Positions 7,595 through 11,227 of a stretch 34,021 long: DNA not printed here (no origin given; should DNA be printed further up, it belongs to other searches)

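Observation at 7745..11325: A cobalamin riboswitch sits directly in front of a 1110-aa BNR/Asp-box beta-propeller surface protein, a candidate cell-surface corrinoid-capture or B12-responsive envelope protein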

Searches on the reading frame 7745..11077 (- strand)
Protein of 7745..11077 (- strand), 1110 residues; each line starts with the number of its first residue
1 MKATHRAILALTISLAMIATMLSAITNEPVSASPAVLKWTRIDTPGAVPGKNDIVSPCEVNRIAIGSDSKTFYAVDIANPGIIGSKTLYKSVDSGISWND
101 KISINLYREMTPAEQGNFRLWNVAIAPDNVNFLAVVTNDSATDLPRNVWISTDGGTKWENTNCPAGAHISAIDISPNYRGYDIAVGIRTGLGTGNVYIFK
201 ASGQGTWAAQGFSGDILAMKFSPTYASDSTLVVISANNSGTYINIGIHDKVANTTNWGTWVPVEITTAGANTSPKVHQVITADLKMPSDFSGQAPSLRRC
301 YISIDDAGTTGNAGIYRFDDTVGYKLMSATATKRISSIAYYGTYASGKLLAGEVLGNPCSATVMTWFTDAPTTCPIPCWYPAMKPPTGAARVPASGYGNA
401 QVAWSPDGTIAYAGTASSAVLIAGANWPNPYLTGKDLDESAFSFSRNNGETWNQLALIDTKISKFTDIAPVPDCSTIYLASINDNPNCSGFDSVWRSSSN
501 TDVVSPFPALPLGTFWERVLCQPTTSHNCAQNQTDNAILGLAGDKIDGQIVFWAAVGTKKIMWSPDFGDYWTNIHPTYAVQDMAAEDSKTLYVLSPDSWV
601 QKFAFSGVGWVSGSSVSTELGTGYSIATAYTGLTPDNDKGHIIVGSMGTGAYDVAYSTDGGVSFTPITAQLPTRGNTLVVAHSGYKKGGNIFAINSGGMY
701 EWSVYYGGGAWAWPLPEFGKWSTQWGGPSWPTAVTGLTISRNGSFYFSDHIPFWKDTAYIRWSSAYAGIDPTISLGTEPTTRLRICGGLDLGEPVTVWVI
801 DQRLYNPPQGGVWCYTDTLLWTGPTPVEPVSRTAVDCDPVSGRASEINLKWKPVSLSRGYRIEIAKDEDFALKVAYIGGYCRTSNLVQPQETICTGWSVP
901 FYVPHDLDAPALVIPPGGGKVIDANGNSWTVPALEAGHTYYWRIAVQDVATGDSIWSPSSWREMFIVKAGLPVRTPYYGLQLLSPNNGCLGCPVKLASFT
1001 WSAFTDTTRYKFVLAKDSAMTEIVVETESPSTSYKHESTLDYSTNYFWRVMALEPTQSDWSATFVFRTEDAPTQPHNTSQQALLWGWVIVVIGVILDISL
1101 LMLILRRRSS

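Call 5: search_protein_families(library=pfam, proteins=[window:7745-11077:-], max_evalue=0.01)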
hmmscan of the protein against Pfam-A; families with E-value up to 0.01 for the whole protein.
window:7745-11077:- (1110 aa): 4 families
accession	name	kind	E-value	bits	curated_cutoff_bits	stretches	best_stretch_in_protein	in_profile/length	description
PF25788.1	Ig_Rha78A_N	-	5.5e-06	27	27.4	1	928-964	65-101/105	Rha78A-like, N-terminal immunoglobulin domain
PF02012.26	BNR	-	0.00036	20.5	27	0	149-159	1-11/12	BNR/Asp-box repeat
PF16656.11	Pur_ac_phosph_N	-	0.005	17.8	30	0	1000-1068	18-93/93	Purple acid Phosphatase, N-terminal domain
PF15902.12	Sortilin-Vps10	-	0.0062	15.8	33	0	88-168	3-67/446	Sortilin, neurotensin receptor 3,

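Call 6: find_homologous_proteins(query=window:7745-11077:-, max_evalue=0.00001)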
Query window:7745-11077:- (1110 aa): 823 proteins with E <= 0.00001 among 8000 candidates; the best 120 are listed.
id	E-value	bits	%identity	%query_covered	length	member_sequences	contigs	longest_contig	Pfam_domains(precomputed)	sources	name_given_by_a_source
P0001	0.0e+0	2591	100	100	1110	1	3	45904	PF25788.3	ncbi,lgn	-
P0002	0.0e+0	2193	84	100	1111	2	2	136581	PF25788.3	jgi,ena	-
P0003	0.0e+0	1834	73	100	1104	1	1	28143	-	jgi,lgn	jgi:hypothetical protein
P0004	0.0e+0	1775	68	100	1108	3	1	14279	-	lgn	-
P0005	0.0e+0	1773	69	100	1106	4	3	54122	-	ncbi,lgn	-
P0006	0.0e+0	1707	68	99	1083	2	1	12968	-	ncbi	-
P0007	0.0e+0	1681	67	100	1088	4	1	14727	-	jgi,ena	-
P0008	0.0e+0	1668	67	100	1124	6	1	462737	PF25788.3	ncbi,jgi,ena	-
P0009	0.0e+0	1659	67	100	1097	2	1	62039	-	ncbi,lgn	-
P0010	0.0e+0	1653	66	99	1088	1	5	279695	-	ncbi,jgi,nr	ncbi:MAG: hypothetical protein FJ023_00405 [Chloroflexi bacterium]|nr:hypothetical protein [Chlorofl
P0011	0.0e+0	1652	67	100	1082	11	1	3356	-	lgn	-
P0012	0.0e+0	1650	67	100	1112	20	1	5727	PF15902.13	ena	-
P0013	0.0e+0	1643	66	99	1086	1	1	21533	-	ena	-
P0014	0.0e+0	1635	66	100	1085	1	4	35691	-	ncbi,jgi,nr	ncbi:MAG: hypothetical protein FJ005_05410 [Chloroflexi bacterium]|nr:hypothetical protein [Chlorofl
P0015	0.0e+0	1630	66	100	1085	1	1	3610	-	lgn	-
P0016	0.0e+0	1629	66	99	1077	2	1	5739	PF15902.13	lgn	-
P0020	0.0e+0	1621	66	100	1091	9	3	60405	PF15902.13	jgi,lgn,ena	-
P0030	0.0e+0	1587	64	99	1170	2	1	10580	-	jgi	jgi:hypothetical protein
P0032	0.0e+0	1581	64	99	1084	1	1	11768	-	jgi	-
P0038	0.0e+0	1563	64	99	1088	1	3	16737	PF25852.1,PF15902.13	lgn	-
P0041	0.0e+0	1554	63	98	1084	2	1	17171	-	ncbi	-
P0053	0.0e+0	1389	58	100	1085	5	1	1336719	PF16656.12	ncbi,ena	-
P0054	0.0e+0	1388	58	97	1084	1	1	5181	PF16656.12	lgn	-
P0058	0.0e+0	1339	56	100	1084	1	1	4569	PF15902.13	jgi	jgi:hypothetical protein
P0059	0.0e+0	1339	55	100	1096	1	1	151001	PF15902.13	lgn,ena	-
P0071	0.0e+0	1213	52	100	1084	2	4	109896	PF25788.3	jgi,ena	-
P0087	0.0e+0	1063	52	91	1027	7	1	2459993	-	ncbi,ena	-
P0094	1.9e-284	965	50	85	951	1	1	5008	PF15902.13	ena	-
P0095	6.9e-284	963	50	85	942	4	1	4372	PF15902.13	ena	-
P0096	1.3e-280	952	49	85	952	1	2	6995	PF15902.13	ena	-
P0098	1.7e-276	939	48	88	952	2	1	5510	PF15902.13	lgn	-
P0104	6.2e-244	831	52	70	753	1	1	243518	PF25788.3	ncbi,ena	-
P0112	2.2e-235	802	47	43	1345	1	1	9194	-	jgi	-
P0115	4.6e-233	795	40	72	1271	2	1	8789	-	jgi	-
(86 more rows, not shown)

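Call 7: search_protein_families(library=ncbifam, proteins=[window:7745-11077:-], max_evalue=0.01)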
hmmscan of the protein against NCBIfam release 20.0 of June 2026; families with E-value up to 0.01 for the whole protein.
window:7745-11077:- (1110 aa): 0 families

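Call 9: find_related_loci(query=window:7745-11077:-, collection=genome_contigs, flank=4000)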
Query window:7745-11077:- (1110 aa) in genome_contigs; peptide patterns used: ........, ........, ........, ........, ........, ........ (x = any residue, [..] = any of these).
29 stretches matched a pattern; 16 encode a relative of the query (tblastn E <= 1e-3); 16 distinct loci.
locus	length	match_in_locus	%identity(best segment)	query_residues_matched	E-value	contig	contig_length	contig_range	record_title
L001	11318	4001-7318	69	1-1110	0e+0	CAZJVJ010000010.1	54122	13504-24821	MAG TPA_asm: uncultured Dehalococcoidales bacterium isolate binchicken_co40_102 genome assembly, contig: NODE_508_length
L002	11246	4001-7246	67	1-1107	0e+0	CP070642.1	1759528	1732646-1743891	MAG: Chloroflexota bacterium isolate bin905 chromosome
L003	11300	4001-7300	67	1-1110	0e+0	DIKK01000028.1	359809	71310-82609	MAG TPA_asm: Dehalococcoidia bacterium UBA5620 UBA5620_contig_10908, whole genome shotgun sequence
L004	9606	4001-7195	63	11-1098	0e+0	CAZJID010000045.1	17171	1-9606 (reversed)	MAG TPA_asm: uncultured Dehalococcoidales bacterium isolate SRP214966_co4_401 genome assembly, contig: NODE_2893_length_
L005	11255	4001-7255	56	14-1108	0e+0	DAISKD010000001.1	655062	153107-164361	MAG TPA_asm: Chloroflexota bacterium isolate CTOTU21513 NODE_2_length_655062_cov_16.187441, whole genome shotgun sequenc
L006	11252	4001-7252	65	1-1109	0e+0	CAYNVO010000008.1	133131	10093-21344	MAG TPA_asm: uncultured Dehalococcoidales bacterium isolate SRP178699_co1_561 genome assembly, contig: NODE_50_length_13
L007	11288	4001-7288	54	2-1108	0e+0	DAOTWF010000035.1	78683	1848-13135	MAG TPA_asm: Dehalococcoidia bacterium isolate H12_119 k73_1884008, whole genome shotgun sequence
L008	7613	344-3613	64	1-1110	0e+0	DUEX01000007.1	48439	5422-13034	MAG TPA_asm: Dehalococcoidia bacterium isolate W265 Contig7, whole genome shotgun sequence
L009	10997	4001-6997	39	9-1087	0e+0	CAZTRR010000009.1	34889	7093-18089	MAG TPA_asm: uncultured Dehalococcoidales bacterium isolate SRP068000_co2_18 genome assembly, contig: NODE_558_length_34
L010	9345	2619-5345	41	1-989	0e+0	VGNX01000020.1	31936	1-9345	MAG: Chloroflexi bacterium isolate M_DeepCast_200m_m2_208 M_DeepCast_200m_m2_208_Ga0194113_10001510, whole genome shotgu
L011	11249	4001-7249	66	1-1108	0e+0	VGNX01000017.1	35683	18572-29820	MAG: Chloroflexi bacterium isolate M_DeepCast_200m_m2_208 M_DeepCast_200m_m2_208_Ga0194113_10001193, whole genome shotgu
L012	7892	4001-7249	64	4-1107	0e+0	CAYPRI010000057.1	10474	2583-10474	MAG TPA_asm: uncultured Dehalococcoidales bacterium isolate SRP098346_co1_420 genome assembly, contig: NODE_8120_length_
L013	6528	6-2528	39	180-1080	7e-170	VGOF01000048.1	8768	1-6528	MAG: Chloroflexi bacterium isolate K_DeepCast_250m_m2_195 K_DeepCast_250m_m2_195_Ga0194125_10017594, whole genome shotgu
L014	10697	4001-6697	41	9-988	0e+0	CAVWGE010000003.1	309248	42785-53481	MAG: uncultured Chloroflexia bacterium isolate MFD04408.bin.1.9 genome assembly, contig: contig_22802, whole genome shot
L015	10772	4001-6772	38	15-1103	4e-180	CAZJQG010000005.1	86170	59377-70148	MAG TPA_asm: uncultured Dehalococcoidales bacterium isolate SRP098346_co1_423 genome assembly, contig: NODE_63_length_86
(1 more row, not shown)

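Call 23: search_solved_structures(query=A2, max_evalue=1)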
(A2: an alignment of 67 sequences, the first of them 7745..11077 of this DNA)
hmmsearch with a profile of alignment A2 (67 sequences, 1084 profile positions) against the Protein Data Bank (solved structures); distinct sequences matched with E-value up to 1: 10.
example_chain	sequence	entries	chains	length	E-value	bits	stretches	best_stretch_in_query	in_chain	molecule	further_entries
1egj_A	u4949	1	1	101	0.017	16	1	893-938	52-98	CYTOKINE RECEPTOR COMMON BETA CHAIN PRECURSOR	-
1c8p_A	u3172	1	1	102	0.017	16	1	893-938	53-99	CYTOKINE RECEPTOR COMMON BETA CHAIN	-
5dwu_B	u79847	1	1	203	0.022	15.6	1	893-941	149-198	Cytokine receptor common subunit beta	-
8pjv_A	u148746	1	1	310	0.033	15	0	654-705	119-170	SAKe6DR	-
6nmy_B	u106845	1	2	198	0.062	14.1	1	893-938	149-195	Cytokine receptor common subunit beta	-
8tld_B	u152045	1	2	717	0.087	13.6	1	894-944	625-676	Cytokine receptor common subunit beta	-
3b7f_A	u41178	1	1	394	0.13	13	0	148-208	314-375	Glycosyl hydrolase, BNR repeat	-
4nkq_A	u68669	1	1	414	0.19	12.5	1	894-938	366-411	Cytokine receptor common subunit beta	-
1gh7_A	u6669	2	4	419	0.22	12.3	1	894-938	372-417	CYTOKINE RECEPTOR COMMON BETA CHAIN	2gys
1uey_A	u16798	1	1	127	0.41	11.4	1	966-1042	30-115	KIAA0343 protein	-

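Call 24: find_related_loci(query=A2, collection=metagenome_contigs, flank=3500)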
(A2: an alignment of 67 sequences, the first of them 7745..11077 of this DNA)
Query A2 (1110 aa) in metagenome_contigs; peptide patterns used: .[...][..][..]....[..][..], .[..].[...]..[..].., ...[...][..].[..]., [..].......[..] (x = any residue, [..] = any of these).
600 stretches matched a pattern (row limit reached: there are more); 408 encode a relative of the query (tblastn E <= 1e-3); the best 80 are kept; 80 distinct loci.
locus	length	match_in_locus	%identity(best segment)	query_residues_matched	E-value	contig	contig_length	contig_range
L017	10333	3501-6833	84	1-1110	0e+0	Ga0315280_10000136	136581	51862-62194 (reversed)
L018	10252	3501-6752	67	1-1109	0e+0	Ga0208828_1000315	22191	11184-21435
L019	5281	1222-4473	67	1-1109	0e+0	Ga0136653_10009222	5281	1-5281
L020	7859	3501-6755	66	1-1110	0e+0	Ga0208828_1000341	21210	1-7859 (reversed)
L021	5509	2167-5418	67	1-1110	0e+0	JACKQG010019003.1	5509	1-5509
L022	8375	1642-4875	67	3-1107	0e+0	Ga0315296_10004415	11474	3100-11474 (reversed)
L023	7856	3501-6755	66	1-1110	0e+0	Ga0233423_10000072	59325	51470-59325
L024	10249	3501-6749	66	1-1108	0e+0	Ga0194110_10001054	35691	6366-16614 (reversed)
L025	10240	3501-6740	66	1-1107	0e+0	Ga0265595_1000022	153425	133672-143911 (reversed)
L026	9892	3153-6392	66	1-1107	0e+0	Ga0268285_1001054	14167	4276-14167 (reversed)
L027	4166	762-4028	64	1-1107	0e+0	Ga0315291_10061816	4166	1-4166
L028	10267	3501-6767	66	1-1110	0e+0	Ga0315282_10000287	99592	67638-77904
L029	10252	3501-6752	65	1-1109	0e+0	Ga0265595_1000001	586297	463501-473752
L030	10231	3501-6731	63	11-1107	0e+0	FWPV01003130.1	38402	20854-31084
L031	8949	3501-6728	64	2-1098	0e+0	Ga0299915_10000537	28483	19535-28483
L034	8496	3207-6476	64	1-1110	0e+0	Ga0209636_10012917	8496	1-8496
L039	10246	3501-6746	65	2-1107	0e+0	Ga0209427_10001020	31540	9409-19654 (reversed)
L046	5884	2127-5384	52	1-1109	0e+0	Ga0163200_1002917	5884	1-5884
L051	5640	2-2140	71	376-1110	0e+0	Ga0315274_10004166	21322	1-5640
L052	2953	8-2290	67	322-1110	0e+0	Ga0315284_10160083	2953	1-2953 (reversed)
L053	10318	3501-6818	69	1-1110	0e+0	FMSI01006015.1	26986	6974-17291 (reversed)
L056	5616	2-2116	67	378-1110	0e+0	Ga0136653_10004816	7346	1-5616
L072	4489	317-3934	40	1-1110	0e+0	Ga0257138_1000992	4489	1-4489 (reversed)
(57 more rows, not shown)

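Call 33: search_protein_families(library=pfam, proteins=[L022:5152-6081:+, L022:6130-7209:+, L022:7210-8007:+, L039:7047-8126:+, L039:8127-8915:+, L039:8929-9858:+, L003:2693-3718:+, L003:1177-2157:+, L003:755-1486:+, L003:7396-8058:+], max_evalue=0.0001)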
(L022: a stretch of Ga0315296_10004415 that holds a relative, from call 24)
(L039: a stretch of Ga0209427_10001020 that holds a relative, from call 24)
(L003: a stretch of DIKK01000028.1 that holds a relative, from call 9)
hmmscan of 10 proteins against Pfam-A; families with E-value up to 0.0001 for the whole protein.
L022:5152-6081:+ (309 aa): 1 family
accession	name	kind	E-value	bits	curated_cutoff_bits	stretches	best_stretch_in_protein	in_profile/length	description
PF01497.23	Peripla_BP_2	-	2e-38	132.6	27.5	1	54-283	1-234/235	Periplasmic binding protein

L022:6130-7209:+ (359 aa): 2 families
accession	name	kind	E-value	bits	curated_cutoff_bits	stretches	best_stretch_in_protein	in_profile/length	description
PF01032.23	FecCD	-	5.1e-96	321.8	26.5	1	36-352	2-310/311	FecCD transport family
PF00950.22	ABC-3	-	4.3e-05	23.6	20.1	1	122-327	38-235/258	ABC 3 transport family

L022:7210-8007:+ (265 aa): 4 families
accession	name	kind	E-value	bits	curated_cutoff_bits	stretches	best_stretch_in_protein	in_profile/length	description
PF00005.33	ABC_tran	-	3.2e-36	125.4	25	1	19-168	1-137/137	ABC transporter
PF13304.12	AAA_21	-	1.8e-07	32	27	1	33-67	3-37/304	AAA domain, putative AbiEii toxin, Type IV TA system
PF02463.25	SMC_N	-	1.1e-06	28.7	40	0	31-49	26-44/220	RecF/RecN/SMC N terminal domain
PF13555.12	AAA_29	-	2.4e-05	24.4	27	1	26-56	19-49/61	P-loop containing region of AAA domain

L039:7047-8126:+ (359 aa): 2 families
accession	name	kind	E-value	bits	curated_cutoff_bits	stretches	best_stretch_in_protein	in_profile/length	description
PF01032.23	FecCD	-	9.3e-100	334.1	26.5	1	36-353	2-311/311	FecCD transport family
PF00950.22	ABC-3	-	3.5e-06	27.2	20.1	1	121-327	37-235/258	ABC 3 transport family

L039:8127-8915:+ (262 aa): 4 families
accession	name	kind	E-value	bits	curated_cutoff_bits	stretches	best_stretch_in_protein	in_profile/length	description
PF00005.33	ABC_tran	-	2e-37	129.3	25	1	19-168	1-137/137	ABC transporter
PF13304.12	AAA_21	-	6.4e-08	33.4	27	1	33-55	3-25/304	AAA domain, putative AbiEii toxin, Type IV TA system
PF13555.12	AAA_29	-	1.6e-06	28.2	27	1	26-57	19-50/61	P-loop containing region of AAA domain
PF02463.25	SMC_N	-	1.9e-06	27.9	40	0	31-196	26-197/220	RecF/RecN/SMC N terminal domain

L039:8929-9858:+ (309 aa): 1 family
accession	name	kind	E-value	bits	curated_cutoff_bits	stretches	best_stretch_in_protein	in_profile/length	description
PF03186.18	CobD_Cbib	-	8.5e-88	294.7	34.4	1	7-270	1-256/282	CobD/Cbib protein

L003:2693-3718:+ (341 aa): 1 family
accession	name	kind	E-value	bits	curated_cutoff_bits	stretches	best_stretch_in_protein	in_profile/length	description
PF01497.23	Peripla_BP_2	-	3.3e-33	115.5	27.5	1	78-304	1-231/235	Periplasmic binding protein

L003:1177-2157:+ (326 aa): 1 family
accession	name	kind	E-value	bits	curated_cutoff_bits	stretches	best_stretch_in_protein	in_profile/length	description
PF01902.24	Diphthami_syn_2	-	3.6e-56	190.6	23.2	1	109-323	5-217/219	Diphthamide synthase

L003:755-1486:+ (243 aa): 1 family
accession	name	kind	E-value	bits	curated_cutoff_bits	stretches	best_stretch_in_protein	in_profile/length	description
PF02654.20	CobS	-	6.5e-53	180.4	23.2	1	7-234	2-207/207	Cobalamin-5-phosphate synthase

L003:7396-8058:+ (220 aa): 3 families
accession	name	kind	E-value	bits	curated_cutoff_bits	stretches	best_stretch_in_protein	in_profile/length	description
PF03602.21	Cons_hypoth95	-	2.8e-49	167.7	24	1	37-215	1-182/182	Conserved hypothetical protein 95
PF05175.20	MTS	-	4.4e-08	33.4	23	1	73-170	25-126/170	Methyltransferase small domain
PF02086.21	MethyltransfD12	-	2e-05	24.9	22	0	128-172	156-200/253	D12 class N6 adenine-specific DNA methyltransferase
